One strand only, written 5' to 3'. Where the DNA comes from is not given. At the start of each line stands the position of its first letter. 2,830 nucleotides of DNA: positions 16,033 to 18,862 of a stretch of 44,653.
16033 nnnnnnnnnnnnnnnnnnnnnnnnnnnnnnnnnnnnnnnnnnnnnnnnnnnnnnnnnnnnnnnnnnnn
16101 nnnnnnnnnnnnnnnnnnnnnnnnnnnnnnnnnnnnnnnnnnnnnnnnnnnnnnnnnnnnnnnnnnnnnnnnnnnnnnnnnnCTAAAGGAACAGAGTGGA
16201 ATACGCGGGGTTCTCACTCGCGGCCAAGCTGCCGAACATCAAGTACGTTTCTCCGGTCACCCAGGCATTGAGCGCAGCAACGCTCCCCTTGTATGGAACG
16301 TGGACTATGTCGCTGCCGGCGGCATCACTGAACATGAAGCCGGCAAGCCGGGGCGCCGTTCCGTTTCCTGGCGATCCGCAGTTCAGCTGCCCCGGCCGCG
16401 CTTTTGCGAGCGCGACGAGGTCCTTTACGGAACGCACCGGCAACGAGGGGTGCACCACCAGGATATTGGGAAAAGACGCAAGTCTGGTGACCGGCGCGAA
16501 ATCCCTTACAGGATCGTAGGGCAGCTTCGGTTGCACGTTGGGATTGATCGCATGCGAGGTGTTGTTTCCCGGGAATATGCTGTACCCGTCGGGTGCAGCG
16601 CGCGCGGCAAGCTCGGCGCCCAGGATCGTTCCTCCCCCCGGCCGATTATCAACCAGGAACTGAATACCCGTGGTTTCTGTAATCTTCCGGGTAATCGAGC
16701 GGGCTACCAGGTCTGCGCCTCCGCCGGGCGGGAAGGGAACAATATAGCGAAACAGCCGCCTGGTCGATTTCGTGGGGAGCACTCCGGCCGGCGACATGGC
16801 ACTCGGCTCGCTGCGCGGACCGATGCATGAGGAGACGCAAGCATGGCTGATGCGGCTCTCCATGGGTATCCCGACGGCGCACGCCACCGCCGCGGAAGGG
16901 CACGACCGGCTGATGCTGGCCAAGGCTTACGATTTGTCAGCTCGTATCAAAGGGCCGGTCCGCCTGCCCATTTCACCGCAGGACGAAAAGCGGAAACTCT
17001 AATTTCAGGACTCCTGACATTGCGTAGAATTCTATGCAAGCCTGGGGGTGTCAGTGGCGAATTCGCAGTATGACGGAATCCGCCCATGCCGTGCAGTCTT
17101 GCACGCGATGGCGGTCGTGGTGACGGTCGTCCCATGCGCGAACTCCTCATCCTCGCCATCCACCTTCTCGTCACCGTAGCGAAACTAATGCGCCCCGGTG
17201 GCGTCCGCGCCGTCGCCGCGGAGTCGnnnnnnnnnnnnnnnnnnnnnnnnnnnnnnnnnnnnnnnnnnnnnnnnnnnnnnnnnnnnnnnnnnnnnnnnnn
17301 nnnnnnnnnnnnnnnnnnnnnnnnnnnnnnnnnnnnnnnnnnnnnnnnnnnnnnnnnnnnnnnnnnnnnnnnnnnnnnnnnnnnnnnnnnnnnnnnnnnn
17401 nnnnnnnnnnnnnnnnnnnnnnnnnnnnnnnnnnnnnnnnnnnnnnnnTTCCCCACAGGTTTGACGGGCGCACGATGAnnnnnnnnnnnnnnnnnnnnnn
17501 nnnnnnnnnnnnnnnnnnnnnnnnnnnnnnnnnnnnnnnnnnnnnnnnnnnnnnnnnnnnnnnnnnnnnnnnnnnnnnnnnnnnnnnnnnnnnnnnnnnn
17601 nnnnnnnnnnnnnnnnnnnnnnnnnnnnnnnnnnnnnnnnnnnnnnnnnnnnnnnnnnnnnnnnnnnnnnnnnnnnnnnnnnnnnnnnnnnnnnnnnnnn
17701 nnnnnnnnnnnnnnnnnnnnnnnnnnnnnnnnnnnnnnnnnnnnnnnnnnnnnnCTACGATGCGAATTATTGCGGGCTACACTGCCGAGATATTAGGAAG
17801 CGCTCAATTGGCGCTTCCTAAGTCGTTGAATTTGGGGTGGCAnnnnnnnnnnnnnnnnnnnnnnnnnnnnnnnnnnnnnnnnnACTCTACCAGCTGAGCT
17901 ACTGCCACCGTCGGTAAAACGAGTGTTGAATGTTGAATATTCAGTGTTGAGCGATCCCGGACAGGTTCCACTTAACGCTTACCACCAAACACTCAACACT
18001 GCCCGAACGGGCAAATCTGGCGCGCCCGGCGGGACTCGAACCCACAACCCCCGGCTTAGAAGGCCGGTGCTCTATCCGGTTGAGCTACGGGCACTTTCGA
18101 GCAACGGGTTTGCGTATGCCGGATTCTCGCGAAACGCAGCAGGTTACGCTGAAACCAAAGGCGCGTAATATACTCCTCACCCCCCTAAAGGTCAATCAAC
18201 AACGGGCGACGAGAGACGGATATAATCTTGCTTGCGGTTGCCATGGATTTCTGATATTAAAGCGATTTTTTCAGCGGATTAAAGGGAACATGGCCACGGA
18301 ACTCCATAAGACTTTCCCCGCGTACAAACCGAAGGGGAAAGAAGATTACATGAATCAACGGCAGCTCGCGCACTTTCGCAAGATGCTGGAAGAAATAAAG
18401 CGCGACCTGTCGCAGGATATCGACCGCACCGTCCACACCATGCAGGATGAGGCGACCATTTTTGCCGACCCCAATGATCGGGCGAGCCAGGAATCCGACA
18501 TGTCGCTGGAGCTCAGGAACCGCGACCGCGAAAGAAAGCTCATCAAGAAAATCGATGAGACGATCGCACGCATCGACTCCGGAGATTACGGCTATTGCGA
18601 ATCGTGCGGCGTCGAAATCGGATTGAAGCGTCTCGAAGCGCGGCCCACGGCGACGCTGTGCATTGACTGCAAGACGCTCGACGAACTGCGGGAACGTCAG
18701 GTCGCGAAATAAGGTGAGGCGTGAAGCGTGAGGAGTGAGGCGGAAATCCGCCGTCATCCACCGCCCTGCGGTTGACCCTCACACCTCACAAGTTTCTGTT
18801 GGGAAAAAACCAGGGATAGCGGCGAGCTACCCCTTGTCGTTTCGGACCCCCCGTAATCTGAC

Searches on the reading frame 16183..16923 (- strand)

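Call 34: search_protein_families(library=pfam, proteins=[window:16183-16923:-], max_evalue=0.0001)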
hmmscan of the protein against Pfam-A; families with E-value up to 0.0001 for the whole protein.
window:16183-16923:- (246 aa): 1 family
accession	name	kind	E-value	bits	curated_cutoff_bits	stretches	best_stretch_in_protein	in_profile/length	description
PF03401.19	TctC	-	2.5e-37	129.3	27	1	73-235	1-162/274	Tripartite tricarboxylate transporter family receptor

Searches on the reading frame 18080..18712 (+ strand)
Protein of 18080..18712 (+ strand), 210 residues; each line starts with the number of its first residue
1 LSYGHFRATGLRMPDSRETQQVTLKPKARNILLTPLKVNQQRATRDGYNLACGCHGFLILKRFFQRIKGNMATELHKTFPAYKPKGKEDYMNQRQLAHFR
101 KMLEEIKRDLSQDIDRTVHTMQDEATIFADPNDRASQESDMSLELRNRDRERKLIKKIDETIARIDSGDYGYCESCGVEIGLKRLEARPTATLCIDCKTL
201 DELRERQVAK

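Call 23: search_protein_families(library=ncbifam, proteins=[window:18080-18712:+], max_evalue=0.00001)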
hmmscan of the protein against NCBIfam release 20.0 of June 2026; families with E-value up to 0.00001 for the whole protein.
window:18080-18712:+ (210 aa): 5 families
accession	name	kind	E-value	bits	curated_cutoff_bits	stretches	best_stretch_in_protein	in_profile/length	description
NF008045.0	PRK10778.1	equivalog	2.7e-57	193.2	289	1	81-209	22-150/151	RNA polymerase-binding protein DksA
TIGR02420.1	dksA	equivalog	1.4e-49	167.1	115.5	1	91-199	1-109/110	RNA polymerase-binding protein DksA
NF033459.1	DksA_like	equivalog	6.8e-20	71.5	105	1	95-202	2-110/113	RNA polymerase-binding protein DksA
TIGR02890.1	bacill_yteA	subfamily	4.7e-18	65.8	134.4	1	95-202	2-118/159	regulatory protein, yteA family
TIGR02419.1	C4_traR_proteo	subfamily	2.4e-09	37.6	59.7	1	139-202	3-64/64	phage/conjugal plasmid C-4 type zinc finger protein, TraR family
